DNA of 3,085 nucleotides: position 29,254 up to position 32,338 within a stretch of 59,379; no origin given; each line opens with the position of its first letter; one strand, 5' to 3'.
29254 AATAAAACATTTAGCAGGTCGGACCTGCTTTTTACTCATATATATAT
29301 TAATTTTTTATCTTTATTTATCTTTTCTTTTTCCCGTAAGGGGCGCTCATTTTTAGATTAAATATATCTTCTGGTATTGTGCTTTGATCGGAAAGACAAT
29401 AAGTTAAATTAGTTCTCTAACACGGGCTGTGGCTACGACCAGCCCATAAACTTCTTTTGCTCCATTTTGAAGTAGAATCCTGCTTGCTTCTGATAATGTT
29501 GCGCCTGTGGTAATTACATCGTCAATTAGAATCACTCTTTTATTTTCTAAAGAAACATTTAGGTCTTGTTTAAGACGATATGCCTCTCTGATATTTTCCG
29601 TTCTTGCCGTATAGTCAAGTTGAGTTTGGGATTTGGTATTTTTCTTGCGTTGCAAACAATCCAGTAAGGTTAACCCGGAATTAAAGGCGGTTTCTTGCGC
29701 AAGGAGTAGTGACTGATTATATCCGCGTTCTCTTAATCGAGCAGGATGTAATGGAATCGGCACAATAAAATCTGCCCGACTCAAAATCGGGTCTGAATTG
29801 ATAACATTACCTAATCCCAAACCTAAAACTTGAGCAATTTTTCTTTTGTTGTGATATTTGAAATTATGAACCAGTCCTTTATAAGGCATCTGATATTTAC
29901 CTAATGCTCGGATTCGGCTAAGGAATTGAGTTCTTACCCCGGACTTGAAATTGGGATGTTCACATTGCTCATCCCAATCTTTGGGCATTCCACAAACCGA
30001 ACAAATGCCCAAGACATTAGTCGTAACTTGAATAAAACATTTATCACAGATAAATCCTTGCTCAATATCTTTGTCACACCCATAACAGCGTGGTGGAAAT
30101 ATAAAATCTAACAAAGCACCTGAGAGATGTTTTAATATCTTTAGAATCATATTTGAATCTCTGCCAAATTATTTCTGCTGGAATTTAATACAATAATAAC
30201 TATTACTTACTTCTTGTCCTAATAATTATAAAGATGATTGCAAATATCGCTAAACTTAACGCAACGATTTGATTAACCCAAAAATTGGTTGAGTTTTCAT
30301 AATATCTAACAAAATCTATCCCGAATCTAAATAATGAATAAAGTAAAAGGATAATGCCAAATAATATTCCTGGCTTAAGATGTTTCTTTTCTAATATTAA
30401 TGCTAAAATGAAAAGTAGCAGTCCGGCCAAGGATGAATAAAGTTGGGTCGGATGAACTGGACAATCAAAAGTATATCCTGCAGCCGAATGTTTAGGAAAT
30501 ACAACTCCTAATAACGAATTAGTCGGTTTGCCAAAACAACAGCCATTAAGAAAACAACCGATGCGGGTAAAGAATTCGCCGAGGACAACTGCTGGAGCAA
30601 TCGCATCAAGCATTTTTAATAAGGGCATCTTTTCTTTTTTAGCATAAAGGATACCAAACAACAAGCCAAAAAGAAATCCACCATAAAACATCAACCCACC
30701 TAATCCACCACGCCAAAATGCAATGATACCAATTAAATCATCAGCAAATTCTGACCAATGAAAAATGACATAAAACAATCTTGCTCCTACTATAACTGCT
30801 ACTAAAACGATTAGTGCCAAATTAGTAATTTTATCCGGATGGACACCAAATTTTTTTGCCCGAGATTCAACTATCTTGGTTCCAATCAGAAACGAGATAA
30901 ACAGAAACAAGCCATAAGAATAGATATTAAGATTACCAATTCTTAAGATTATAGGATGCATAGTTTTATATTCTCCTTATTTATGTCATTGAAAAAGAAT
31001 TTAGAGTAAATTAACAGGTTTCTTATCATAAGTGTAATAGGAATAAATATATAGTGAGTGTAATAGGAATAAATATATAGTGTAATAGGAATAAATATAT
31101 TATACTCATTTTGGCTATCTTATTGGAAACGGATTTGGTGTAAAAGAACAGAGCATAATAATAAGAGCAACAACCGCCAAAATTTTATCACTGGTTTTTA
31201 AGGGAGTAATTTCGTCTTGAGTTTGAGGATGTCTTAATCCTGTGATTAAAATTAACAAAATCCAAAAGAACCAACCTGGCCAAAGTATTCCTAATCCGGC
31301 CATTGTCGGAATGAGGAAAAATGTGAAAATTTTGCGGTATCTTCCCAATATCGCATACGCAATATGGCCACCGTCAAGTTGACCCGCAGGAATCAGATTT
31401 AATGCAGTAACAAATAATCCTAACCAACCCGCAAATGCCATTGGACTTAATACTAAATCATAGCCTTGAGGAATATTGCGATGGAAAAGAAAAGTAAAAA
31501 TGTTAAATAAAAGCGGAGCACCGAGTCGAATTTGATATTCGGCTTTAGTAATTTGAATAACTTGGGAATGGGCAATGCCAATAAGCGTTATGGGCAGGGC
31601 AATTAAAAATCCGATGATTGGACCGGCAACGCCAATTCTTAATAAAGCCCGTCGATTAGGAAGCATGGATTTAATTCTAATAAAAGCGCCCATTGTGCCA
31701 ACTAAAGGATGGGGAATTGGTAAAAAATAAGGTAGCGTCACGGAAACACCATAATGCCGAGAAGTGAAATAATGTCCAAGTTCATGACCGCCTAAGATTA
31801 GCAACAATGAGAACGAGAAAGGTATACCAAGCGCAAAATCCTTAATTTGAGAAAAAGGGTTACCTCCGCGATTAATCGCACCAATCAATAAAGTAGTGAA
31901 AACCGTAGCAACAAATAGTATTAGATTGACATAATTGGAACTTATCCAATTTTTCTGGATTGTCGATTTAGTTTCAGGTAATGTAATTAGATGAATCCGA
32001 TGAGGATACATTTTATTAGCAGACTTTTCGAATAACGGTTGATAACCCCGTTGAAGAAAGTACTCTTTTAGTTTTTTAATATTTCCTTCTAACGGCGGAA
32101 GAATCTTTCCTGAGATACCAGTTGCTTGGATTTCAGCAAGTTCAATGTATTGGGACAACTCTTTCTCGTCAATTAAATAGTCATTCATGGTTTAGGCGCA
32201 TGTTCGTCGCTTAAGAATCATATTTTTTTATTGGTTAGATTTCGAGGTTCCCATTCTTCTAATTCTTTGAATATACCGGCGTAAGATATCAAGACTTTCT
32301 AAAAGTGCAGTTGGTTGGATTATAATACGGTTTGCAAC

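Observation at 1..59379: Window-wide pattern: short tandem duplications sit precisely on gene starts, stops and gene-gene junctions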

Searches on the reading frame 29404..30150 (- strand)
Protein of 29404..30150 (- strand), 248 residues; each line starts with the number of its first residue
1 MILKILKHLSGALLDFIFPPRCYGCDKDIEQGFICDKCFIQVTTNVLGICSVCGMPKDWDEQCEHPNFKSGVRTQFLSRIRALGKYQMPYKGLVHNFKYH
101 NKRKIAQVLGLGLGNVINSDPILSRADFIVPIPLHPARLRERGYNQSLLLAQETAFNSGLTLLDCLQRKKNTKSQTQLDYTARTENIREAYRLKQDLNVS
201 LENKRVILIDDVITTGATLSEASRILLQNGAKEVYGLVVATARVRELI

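Call 22: search_protein_families(library=pfam, proteins=[window:29404-30150:-], max_evalue=0.00001)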
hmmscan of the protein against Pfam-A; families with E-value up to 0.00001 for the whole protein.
window:29404-30150:- (248 aa): 2 families
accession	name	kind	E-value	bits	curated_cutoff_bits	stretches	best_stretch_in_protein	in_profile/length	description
PF18912.6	DZR_2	-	3.6e-09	36.8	27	1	13-64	1-53/56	Double zinc ribbon domain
PF00156.33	Pribosyltran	-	1.2e-07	31.6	26.3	1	167-241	60-125/158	Phosphoribosyl transferase domain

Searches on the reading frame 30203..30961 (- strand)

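Call 22: search_protein_families(library=pfam, proteins=[window:30203-30961:-], max_evalue=0.00001)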
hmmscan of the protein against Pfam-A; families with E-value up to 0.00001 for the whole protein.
window:30203-30961:- (252 aa): 1 family
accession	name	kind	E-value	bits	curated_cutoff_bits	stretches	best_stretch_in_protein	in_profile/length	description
PF01790.23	LGT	-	6.4e-58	196.3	24.9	1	3-246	1-239/240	Prolipoprotein diacylglyceryl transferase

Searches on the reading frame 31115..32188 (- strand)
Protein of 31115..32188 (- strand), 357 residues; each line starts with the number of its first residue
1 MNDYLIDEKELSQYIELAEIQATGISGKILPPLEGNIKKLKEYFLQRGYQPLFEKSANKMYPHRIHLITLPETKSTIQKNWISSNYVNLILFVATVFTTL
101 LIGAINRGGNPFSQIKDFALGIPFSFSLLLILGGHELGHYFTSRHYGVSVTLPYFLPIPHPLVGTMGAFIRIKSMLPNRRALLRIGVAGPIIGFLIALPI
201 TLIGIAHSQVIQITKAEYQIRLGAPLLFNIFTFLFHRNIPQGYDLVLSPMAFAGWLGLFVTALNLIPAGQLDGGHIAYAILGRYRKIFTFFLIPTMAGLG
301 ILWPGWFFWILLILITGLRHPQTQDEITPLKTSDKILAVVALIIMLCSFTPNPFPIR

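Call 22: search_protein_families(library=pfam, proteins=[window:31115-32188:-], max_evalue=0.00001)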
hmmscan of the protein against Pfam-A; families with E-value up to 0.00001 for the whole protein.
window:31115-32188:- (357 aa): 1 family
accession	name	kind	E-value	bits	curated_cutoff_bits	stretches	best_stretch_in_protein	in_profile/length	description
PF02163.28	Peptidase_M50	-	6.9e-20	71.8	27.2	1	124-285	2-198/221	Peptidase family M50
